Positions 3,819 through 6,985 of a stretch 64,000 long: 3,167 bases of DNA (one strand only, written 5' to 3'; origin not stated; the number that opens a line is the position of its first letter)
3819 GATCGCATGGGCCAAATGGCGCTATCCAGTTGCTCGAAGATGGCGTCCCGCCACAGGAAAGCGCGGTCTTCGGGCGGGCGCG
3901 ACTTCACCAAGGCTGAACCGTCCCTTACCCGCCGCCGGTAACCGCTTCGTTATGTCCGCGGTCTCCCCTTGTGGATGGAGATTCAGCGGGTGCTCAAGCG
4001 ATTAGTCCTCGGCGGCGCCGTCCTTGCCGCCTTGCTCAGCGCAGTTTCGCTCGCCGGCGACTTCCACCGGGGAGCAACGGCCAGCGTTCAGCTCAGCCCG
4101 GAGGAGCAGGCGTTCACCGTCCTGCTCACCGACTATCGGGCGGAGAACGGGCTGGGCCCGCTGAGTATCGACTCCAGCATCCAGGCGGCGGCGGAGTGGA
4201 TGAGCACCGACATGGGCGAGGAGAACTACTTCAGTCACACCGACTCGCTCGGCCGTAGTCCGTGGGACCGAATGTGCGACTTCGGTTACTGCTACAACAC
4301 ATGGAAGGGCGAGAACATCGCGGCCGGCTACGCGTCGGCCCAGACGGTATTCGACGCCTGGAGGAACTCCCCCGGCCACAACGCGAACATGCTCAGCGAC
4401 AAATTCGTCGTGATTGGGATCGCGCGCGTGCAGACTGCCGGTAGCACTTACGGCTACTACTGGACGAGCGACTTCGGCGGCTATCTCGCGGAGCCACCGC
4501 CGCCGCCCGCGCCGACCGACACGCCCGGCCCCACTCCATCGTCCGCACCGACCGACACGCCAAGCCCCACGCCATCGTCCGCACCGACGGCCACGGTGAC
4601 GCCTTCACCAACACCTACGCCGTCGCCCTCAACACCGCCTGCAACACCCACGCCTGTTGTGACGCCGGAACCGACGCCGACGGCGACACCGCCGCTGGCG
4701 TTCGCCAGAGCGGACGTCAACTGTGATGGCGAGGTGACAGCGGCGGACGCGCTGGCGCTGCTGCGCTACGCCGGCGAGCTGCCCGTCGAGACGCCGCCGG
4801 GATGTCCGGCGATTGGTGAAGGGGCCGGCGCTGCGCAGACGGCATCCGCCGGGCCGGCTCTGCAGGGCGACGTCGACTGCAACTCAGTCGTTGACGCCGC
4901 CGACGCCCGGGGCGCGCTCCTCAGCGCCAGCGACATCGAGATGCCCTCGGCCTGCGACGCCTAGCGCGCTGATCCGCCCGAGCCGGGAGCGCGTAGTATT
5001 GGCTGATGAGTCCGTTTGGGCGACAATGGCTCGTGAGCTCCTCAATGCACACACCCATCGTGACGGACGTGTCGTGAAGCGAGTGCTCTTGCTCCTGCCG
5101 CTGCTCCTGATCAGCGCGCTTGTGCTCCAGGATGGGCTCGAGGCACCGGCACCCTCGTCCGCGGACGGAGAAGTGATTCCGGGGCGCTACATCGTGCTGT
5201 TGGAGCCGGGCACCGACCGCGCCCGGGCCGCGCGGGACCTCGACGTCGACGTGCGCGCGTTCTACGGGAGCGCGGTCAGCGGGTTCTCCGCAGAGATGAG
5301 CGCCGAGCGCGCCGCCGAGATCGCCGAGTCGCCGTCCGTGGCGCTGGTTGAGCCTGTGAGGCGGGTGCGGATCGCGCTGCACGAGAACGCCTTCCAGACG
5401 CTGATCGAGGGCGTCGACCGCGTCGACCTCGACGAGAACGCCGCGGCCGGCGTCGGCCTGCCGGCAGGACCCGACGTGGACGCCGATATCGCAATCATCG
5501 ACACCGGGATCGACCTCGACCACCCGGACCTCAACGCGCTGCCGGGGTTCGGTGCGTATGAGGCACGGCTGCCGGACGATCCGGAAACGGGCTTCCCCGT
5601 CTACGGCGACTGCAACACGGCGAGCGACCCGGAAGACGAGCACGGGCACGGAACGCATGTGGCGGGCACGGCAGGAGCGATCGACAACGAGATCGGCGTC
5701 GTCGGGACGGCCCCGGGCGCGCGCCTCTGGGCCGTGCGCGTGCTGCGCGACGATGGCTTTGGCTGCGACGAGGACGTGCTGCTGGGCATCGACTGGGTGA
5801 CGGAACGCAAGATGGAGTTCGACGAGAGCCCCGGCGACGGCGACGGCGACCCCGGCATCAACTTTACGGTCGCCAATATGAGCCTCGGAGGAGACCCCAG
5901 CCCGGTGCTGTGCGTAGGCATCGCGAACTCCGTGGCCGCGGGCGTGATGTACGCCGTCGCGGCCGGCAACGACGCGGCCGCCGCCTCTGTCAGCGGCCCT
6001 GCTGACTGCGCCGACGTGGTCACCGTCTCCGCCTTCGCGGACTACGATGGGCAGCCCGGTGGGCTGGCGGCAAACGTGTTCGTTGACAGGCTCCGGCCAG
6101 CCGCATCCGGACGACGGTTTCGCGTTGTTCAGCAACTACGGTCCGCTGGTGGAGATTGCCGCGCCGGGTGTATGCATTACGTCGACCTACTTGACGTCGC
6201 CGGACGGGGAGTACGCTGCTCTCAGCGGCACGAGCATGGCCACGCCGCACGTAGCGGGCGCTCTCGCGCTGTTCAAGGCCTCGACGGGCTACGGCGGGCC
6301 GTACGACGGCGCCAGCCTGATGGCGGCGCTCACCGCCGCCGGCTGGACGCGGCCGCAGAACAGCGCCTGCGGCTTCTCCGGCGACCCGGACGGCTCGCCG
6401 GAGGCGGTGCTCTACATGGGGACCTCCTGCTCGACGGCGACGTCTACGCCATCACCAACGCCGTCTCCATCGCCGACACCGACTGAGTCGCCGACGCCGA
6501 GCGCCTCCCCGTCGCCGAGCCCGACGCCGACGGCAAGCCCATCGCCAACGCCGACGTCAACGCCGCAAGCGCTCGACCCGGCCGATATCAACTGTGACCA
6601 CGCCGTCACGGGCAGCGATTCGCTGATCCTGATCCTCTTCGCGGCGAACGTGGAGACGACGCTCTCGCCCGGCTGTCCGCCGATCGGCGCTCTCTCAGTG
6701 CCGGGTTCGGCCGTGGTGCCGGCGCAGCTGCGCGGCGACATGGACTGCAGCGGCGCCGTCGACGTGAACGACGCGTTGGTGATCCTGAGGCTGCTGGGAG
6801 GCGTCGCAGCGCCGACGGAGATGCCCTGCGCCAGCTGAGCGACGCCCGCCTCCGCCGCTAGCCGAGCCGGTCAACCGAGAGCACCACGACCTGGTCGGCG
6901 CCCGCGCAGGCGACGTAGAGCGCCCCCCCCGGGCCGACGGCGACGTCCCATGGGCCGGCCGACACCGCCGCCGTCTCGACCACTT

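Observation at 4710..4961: Recurrent C-terminal cysteine-containing dockerin-like double repeat on at least five unrelated secreted proteins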

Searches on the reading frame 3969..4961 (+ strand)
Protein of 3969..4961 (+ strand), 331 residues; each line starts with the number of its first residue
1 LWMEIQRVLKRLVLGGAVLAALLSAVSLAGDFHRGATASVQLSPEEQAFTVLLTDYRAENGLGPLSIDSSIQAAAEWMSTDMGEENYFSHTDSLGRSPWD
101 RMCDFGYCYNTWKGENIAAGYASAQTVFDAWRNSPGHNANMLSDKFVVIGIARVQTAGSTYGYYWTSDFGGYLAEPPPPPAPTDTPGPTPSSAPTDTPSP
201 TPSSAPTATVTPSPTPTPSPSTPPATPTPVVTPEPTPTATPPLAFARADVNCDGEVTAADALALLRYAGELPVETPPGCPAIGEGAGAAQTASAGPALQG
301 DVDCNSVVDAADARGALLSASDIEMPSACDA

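Call 11: search_protein_families(library=pfam, max_evalue=1, proteins=[window:3969-4961:+])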
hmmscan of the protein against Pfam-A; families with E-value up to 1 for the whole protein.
window:3969-4961:+ (331 aa): 3 families
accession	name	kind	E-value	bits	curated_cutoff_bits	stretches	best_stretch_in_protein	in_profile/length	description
PF00188.32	CAP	-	6e-20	72.7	21.1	1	55-169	6-117/117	Cysteine-rich secretory protein family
PF00404.24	Dockerin_1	-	1.1e-05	25.9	22.9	1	247-267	35-55/57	Dockerin type I domain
PF13405.12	EF-hand_6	-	0.17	12.1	25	1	244-269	5-30/30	EF-hand domain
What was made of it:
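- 3969..4964 (+): Carrier 1: signal peptide, CAP/YkwD-type domain, long Pro/Thr linker, C-terminal module. Pfam CAP E 6e-20 and Dockerin_1 25.9 bits, cut-off 22.9 (call 11).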

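Call 79: search_protein_families(library=ncbifam, max_evalue=1, proteins=[window:3969-4961:+])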
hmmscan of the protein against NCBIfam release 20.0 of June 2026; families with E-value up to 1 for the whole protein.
window:3969-4961:+ (331 aa): 3 families
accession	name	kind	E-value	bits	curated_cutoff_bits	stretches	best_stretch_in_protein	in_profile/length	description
TIGR02909.1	spore_YkwD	subfamily_domain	2.6e-27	95.2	171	1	44-169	3-125/127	uncharacterized protein, YkwD family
NF052539.1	DivAsocLipDalA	equivalog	1e-11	44.9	200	1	55-158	57-159/169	divisome-associated lipoprotein DalA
TIGR00601.1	rad23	equivalog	0.078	12.2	207.3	1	141-238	64-138/381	UV excision repair protein Rad23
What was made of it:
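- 3969..4964 (+): NCBIfam YkwD family (call 79).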

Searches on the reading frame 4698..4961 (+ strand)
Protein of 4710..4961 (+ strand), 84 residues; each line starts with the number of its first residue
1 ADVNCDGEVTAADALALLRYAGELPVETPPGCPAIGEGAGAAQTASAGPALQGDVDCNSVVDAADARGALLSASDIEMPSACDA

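Call 12: search_protein_families(library=ncbifam, max_evalue=1, proteins=[window:4710-4961:+])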
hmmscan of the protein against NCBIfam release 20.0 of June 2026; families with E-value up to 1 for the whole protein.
window:4710-4961:+ (84 aa): 0 families

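Call 15: find_homologous_proteins(query=A1, max_evalue=0.001)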
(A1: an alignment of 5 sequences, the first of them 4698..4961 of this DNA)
Query A1 (5 sequences) (88 aa, profile of the alignment): 267 proteins with E <= 0.001 among 2849 candidates; the best 120 are listed.
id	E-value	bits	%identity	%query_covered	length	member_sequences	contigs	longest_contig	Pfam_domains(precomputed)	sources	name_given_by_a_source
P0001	1.4e-36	142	46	40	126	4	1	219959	-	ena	-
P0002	8.3e-33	130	50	41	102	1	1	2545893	-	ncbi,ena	-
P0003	4.5e-32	128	51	40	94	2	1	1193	-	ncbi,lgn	-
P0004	4.6e-32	128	32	99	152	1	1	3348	-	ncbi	-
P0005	7.7e-32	127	45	43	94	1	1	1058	-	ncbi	-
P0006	8.3e-32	127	36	83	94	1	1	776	-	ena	-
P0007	9.5e-32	127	36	78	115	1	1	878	-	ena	-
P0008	1.9e-31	126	36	82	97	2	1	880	-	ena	-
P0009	2.9e-31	125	39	78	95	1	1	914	-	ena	-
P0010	8.3e-31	124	47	41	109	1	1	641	-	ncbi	-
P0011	1.5e-30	123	49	40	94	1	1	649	-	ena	-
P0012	1.6e-30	123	54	40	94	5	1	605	-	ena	-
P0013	1.9e-30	123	49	42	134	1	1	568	-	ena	-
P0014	3.0e-30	122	54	40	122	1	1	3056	-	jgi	-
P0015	3.9e-30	122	46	44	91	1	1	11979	-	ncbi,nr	ncbi:MAG: hypothetical protein J4O00_04640, partial [Chloroflexi bacterium]|nr:hypothetical protein 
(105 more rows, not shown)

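Call 16: search_solved_structures(query=A1, max_evalue=10, show_alignments=3)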
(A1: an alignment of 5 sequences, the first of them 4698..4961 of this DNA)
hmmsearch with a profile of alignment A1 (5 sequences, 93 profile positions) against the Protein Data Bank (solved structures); distinct sequences matched with E-value up to 10: 14.
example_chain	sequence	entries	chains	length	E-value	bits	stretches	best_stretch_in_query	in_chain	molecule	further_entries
5m2s_B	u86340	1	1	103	6.7e-06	29.5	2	3-69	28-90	Doc8: Type I dockerin repeat domain from family 9 glycoside hydrolase WP_009982745[Ruminoc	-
8ajy_B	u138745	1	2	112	0.0021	21.5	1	44-82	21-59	Dockerin from ScaH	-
5n5p_B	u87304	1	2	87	0.02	18.3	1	47-80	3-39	Putative cellulosomal scaffoldin protein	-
8x39_A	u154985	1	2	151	0.071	16.6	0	46-72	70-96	Serine protease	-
8x3a_A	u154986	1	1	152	0.072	16.5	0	46-73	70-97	Serine protease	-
4uyq_B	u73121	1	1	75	0.088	16.3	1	52-70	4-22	Cellulosomal scaffoldin adaptor protein B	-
5m2o_B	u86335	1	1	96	0.091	16.2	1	51-78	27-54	Group I Dockerin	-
4uyp_B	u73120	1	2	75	0.092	16.2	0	52-70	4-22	Cellulosomal scaffoldin adaptor protein B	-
2odm_A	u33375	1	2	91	0.42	14.1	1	22-77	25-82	UPF0358 protein MW0995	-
1daq_A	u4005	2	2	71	0.7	13.4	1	48-79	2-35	ENDOGLUCANASE SS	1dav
2y3n_B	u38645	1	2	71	0.78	13.2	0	2-25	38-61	CELLULOSOMAL FAMILY-48 PROCESSIVE GLYCOSIDE HYDROLASE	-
2ccl_B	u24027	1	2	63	0.8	13.2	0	50-71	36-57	ENDO-1,4-BETA-XYLANASE Y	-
5lxv_B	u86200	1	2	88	0.9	13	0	49-67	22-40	Carbohydrate-binding protein WP_009985128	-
2mte_A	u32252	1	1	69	1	12.9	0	49-78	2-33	Cellulose 1,4-beta-cellobiosidase (reducing end) CelS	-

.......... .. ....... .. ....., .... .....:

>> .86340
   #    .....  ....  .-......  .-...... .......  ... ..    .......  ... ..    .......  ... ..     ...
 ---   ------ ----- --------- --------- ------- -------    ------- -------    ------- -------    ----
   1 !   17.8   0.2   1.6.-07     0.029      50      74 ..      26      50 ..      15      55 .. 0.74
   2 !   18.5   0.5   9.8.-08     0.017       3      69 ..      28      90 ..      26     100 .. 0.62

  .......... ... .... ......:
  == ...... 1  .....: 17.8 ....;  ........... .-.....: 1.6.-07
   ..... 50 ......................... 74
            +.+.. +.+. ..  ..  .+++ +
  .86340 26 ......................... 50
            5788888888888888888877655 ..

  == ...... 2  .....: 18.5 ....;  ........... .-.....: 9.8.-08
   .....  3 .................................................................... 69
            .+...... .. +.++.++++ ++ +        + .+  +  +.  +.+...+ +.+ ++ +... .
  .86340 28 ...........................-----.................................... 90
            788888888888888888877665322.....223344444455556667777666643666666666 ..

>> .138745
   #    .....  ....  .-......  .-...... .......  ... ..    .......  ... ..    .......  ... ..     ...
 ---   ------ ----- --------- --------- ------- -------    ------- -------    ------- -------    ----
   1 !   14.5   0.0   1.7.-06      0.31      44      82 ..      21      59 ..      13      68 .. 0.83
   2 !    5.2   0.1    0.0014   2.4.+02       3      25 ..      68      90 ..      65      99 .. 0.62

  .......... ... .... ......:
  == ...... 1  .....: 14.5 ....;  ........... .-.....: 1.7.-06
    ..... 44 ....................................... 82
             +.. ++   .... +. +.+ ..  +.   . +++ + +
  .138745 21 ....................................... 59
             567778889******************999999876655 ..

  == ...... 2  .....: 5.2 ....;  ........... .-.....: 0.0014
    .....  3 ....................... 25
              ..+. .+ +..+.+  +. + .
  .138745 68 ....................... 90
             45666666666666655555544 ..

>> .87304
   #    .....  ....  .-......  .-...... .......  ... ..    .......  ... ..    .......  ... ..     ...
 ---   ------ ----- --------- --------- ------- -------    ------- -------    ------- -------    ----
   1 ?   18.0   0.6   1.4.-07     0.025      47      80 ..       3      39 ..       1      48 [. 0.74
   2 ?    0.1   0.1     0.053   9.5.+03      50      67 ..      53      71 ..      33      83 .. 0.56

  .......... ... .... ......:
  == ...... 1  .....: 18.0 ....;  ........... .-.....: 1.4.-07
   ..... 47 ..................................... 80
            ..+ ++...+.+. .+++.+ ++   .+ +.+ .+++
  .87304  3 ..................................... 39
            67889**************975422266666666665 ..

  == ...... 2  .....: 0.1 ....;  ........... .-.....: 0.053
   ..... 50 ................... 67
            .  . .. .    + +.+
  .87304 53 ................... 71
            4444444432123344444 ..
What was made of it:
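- Closest known: Ruminococcus flavefaciens dockerins. Same: They also carry Cys at loop position 4 (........, GDVNCDG) and the preceding Trp-Gly (call 16).
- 11 of the 14 PDB sequence-profile matches are dockerins, including every one below E 0.05 (call 16).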

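Call 19: find_encoding_contigs(protein=P0002, flank=10000, max_places=3)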
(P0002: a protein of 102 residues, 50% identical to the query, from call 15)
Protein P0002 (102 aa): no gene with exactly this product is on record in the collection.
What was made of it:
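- Tried and rejected: Nothing on record (call 19).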

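Call 52: find_encoding_contigs(protein=P0001, flank=2000, max_places=4)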
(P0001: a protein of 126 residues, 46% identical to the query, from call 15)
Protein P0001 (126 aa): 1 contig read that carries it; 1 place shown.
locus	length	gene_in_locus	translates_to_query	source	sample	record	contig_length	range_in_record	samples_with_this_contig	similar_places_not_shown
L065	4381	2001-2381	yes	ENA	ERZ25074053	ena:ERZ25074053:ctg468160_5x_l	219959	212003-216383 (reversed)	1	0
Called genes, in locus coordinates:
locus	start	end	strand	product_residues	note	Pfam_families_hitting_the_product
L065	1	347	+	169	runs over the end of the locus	-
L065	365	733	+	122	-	-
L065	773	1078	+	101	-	PF01527:HTH_Tnp_1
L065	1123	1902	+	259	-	PF13276:HTH_21, PF00665:rve, PF13683:rve_3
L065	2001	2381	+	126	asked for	-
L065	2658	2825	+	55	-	-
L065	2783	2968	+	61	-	-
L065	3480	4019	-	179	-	PF01782:RimM, PF05239:PRC, PF24986:PRC_RimM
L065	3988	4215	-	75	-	PF13083:KH_KhpA-B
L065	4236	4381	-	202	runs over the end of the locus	PF00886:Ribosomal_S16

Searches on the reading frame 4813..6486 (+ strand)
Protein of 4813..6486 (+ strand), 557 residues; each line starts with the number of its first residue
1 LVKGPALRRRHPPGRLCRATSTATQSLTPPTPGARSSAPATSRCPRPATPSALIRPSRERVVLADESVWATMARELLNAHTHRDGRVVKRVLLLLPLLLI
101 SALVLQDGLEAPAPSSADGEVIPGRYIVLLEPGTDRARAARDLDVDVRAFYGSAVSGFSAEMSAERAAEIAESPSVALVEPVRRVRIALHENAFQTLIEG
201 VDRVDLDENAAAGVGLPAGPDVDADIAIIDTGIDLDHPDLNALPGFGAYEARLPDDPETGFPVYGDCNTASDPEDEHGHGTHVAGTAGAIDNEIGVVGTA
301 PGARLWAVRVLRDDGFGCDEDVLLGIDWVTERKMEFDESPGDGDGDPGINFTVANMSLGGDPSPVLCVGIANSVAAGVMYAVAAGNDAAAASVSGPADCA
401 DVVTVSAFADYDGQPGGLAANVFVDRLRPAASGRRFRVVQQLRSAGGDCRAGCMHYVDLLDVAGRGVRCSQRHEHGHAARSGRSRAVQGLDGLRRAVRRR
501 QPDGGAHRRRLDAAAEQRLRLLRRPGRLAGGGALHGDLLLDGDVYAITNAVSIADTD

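Call 28: search_protein_families(library=pfam, max_evalue=0.01, proteins=[window:4813-6486:+])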
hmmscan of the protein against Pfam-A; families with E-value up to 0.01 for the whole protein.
window:4813-6486:+ (557 aa): 2 families
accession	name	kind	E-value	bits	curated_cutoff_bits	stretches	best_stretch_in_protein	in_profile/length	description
PF00082.27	Peptidase_S8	-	2e-26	93.4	21.8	1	226-410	6-181/288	Subtilase family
PF05922.21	Inhibitor_I9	-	8.2e-05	23.6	21.2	1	150-187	44-81/82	Peptidase inhibitor I9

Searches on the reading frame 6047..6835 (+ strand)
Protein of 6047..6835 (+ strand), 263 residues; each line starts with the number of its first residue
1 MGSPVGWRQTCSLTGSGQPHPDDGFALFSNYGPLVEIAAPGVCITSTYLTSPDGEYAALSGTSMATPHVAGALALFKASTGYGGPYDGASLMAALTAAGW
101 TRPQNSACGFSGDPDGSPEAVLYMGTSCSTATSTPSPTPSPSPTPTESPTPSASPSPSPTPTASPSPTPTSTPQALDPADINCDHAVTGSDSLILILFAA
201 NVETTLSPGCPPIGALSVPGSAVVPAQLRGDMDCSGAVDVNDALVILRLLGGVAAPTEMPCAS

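Call 11: search_protein_families(library=pfam, max_evalue=1, proteins=[window:6047-6835:+])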
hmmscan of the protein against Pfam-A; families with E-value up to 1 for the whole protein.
window:6047-6835:+ (263 aa): 4 families
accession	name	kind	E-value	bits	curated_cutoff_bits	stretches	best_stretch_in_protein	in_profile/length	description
PF00082.27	Peptidase_S8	-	5.4e-12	46.1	21.8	1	25-82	187-259/288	Subtilase family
PF17061.10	PARM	-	5.1e-05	24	35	1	101-224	135-256/296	PARM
PF00404.24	Dockerin_1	-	0.0045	17.6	22.9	0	170-196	27-53/57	Dockerin type I domain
PF05887.16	Trypan_PARP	-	0.008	16.6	100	1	133-174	61-102/134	Procyclic acidic repetitive protein (PARP)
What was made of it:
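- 6575..6835 (+): Module of carrier 2. Pfam Dockerin_1 17.6 bits, below cut-off (call 11).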

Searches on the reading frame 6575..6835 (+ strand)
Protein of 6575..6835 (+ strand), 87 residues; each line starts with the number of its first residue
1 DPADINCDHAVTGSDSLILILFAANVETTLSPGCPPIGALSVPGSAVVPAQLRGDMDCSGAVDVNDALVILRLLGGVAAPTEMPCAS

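Call 12: search_protein_families(library=ncbifam, max_evalue=1, proteins=[window:6575-6835:+])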
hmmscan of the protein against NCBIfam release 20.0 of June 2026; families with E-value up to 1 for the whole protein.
window:6575-6835:+ (87 aa): 1 family
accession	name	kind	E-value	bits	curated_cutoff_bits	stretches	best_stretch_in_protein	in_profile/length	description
NF011819.0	PRK15291.1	equivalog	0.0098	15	493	1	16-82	150-214/355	fimbrial protein StgD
